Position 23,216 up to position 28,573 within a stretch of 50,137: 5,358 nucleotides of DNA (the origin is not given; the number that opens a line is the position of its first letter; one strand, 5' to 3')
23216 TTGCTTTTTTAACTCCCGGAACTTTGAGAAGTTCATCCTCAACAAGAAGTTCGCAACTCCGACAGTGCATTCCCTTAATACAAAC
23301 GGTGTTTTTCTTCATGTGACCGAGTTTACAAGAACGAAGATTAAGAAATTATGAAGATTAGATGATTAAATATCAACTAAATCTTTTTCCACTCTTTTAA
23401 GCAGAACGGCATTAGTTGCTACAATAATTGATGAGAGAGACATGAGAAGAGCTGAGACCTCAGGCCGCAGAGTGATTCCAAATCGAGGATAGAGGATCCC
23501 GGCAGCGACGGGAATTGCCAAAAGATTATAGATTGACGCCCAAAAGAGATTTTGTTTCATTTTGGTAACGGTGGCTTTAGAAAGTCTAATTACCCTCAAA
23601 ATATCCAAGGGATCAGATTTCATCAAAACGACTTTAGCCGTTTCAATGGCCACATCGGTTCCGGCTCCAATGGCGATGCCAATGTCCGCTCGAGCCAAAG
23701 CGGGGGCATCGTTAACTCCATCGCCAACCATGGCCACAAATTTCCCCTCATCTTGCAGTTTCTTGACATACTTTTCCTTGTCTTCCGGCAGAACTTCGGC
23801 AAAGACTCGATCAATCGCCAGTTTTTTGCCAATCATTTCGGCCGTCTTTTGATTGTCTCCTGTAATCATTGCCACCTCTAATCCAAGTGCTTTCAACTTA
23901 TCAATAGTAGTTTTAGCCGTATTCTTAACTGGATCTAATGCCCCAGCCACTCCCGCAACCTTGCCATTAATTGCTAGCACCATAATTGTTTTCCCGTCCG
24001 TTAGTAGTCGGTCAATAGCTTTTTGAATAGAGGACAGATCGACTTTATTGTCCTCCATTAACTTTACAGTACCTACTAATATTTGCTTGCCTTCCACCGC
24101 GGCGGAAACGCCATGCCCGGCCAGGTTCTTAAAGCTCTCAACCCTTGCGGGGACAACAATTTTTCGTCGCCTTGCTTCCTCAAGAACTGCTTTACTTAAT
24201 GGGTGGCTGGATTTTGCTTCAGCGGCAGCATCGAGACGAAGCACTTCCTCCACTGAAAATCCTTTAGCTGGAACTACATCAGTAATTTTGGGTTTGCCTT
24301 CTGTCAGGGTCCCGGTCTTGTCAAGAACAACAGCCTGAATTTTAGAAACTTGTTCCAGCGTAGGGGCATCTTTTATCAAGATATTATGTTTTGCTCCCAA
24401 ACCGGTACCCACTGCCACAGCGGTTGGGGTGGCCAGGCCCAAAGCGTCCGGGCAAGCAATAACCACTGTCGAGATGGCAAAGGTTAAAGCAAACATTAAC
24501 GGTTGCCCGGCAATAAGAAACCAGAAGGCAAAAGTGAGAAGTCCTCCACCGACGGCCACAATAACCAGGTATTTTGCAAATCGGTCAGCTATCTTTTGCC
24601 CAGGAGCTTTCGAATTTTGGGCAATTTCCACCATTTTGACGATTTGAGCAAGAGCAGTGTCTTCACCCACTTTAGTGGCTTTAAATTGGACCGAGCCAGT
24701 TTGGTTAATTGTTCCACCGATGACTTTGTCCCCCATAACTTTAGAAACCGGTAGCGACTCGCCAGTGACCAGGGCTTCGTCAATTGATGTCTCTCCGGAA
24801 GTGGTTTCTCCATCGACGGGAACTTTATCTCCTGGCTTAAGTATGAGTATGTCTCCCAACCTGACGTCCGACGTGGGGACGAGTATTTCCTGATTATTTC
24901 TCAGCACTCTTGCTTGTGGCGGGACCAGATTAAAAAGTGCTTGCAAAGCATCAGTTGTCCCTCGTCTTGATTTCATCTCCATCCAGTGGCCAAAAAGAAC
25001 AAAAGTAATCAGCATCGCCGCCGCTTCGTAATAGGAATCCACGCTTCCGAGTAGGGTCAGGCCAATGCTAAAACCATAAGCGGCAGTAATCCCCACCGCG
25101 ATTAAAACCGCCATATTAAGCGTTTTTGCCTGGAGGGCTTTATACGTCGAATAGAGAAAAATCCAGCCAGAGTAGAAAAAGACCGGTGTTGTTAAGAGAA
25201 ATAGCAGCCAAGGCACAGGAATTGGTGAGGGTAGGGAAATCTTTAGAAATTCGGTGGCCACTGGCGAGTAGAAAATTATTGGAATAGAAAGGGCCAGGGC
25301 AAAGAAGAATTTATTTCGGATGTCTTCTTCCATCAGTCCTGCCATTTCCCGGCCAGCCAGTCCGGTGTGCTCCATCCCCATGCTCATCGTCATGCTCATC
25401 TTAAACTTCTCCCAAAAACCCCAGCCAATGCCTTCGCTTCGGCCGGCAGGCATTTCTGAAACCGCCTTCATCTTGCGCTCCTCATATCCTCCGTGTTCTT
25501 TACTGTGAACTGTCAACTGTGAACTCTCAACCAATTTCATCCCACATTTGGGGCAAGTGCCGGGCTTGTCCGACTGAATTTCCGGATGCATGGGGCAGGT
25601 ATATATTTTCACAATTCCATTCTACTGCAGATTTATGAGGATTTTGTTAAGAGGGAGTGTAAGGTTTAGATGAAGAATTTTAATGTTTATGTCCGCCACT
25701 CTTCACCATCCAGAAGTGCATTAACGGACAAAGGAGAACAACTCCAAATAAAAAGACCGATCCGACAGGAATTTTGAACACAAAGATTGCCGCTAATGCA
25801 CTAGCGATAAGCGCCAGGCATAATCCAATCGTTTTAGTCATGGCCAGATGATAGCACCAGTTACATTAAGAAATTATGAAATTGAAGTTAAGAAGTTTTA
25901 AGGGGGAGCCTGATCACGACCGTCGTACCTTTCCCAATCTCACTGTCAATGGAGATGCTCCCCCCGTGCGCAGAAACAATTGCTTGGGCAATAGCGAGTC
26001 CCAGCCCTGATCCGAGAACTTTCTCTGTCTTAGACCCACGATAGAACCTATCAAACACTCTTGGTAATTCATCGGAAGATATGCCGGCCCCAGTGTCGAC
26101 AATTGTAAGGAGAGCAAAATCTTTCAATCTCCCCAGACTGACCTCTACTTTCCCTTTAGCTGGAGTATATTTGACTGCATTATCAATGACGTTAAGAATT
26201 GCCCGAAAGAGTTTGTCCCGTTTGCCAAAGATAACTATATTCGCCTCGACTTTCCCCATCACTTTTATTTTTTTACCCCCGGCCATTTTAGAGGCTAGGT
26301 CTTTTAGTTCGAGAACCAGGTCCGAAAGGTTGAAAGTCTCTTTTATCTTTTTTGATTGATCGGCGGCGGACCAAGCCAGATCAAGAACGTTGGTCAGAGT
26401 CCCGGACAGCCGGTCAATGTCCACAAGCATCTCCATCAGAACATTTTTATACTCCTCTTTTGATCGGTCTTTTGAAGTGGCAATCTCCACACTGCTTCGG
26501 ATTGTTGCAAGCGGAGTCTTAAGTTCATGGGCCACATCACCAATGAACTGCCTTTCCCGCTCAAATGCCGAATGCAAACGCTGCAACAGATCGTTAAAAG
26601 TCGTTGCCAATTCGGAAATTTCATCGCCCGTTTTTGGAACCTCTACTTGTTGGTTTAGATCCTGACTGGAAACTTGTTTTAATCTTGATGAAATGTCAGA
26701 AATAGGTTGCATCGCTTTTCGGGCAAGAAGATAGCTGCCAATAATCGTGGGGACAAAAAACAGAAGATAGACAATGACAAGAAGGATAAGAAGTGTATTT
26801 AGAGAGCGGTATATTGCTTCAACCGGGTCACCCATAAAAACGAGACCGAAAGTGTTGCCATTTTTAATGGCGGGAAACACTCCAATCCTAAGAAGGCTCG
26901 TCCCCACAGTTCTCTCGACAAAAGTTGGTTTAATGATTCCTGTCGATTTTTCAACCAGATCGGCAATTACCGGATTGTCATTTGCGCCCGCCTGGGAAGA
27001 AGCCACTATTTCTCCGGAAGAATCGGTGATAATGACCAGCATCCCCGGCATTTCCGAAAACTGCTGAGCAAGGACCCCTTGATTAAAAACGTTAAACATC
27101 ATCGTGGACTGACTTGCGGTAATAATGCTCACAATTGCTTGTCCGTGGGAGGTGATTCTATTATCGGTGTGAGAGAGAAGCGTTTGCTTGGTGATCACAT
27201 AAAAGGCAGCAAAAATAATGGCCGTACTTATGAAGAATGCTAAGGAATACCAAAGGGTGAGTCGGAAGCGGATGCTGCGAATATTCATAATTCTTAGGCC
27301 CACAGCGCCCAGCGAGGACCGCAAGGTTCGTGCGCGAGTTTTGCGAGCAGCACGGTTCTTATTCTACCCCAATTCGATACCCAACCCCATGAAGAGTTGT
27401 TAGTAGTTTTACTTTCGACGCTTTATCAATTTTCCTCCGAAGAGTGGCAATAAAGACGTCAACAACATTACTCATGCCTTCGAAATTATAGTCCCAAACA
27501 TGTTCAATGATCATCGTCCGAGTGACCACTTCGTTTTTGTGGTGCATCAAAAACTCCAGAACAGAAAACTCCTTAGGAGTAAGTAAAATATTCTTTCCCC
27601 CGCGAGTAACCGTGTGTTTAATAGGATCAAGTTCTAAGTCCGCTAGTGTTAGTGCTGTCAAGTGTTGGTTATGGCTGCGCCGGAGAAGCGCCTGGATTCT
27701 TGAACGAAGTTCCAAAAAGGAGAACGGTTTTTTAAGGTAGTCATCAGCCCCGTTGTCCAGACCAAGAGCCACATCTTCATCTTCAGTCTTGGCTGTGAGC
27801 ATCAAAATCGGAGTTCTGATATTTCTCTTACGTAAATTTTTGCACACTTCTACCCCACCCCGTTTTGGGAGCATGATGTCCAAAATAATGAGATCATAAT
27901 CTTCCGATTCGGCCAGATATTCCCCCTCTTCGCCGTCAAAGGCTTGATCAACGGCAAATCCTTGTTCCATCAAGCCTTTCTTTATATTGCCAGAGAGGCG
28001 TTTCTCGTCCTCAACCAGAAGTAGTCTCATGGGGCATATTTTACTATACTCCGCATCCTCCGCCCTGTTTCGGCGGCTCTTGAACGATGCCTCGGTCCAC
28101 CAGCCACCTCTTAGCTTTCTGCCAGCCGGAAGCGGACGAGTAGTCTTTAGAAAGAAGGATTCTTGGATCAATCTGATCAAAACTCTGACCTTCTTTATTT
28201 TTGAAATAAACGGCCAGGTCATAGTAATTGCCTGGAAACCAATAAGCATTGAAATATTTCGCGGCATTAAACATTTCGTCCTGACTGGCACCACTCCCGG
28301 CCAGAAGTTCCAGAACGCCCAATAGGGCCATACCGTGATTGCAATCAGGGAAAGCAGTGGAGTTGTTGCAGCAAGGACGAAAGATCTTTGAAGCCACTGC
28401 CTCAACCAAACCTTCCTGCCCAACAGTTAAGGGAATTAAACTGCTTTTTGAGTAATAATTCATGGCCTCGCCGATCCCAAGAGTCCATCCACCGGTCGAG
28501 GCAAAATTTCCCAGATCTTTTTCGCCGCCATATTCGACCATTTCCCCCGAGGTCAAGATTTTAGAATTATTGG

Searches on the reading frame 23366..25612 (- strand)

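Call 72: search_protein_families(library=pfam, proteins=[window:23366-25612:-], max_evalue=0.001)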
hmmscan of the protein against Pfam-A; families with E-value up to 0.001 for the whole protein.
window:23366-25612:- (748 aa): 4 families
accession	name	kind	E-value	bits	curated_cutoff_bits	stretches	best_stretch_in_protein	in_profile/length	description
PF00122.25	E1-E2_ATPase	-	1e-54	185.2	28.1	1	229-409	2-181/181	E1-E2 ATPase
PF00702.32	Hydrolase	-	5e-35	122.1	26.4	1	425-643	1-191/191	haloacid dehalogenase-like hydrolase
PF19335.5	HMBD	-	2.7e-15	56.4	23.6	1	4-29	2-27/28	Heavy metal binding domain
PF08282.18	Hydrolase_3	-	5.6e-05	23.4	20.9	0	615-665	195-245/255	haloacid dehalogenase-like hydrolase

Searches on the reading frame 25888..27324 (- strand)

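Call 72: search_protein_families(library=pfam, proteins=[window:25888-27324:-], max_evalue=0.001)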
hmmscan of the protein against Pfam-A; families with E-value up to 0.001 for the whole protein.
window:25888-27324:- (478 aa): 4 families
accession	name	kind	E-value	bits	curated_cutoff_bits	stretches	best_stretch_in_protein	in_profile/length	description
PF02518.31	HATPase_c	-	1.6e-30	106.2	26.4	1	368-476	2-110/111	Histidine kinase-, DNA gyrase B-, and HSP90-like ATPase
PF00512.31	HisKA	-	7.9e-13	48.7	26.9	1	257-319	2-63/66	His Kinase A (phospho-acceptor) domain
PF00672.30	HAMP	-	1.5e-12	48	25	1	199-251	1-52/53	HAMP domain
PF13589.12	HATPase_c_3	-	0.00023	21.6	25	1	373-453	4-87/137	Histidine kinase-, DNA gyrase B-, and HSP90-like ATPase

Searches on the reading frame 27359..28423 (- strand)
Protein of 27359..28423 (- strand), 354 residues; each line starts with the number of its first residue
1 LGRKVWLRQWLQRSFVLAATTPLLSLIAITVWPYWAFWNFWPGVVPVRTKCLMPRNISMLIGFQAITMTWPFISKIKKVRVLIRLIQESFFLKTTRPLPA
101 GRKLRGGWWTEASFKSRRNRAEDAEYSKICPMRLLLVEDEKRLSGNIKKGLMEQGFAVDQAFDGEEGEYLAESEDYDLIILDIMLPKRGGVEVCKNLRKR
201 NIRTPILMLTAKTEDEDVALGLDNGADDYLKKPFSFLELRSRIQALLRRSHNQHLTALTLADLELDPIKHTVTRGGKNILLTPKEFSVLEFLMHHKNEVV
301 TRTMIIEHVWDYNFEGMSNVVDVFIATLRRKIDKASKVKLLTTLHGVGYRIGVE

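Call 72: search_protein_families(library=pfam, proteins=[window:27359-28423:-], max_evalue=0.001)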
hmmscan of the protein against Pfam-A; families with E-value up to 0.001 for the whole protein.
window:27359-28423:- (354 aa): 2 families
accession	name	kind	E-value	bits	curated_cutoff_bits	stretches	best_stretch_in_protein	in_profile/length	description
PF00486.34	Trans_reg_C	-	7.6e-26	90.4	26.2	1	276-351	1-77/77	Transcriptional regulatory protein, C terminal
PF00072.30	Response_reg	-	9.7e-26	90.6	30.2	1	135-244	2-111/111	Response regulator receiver domain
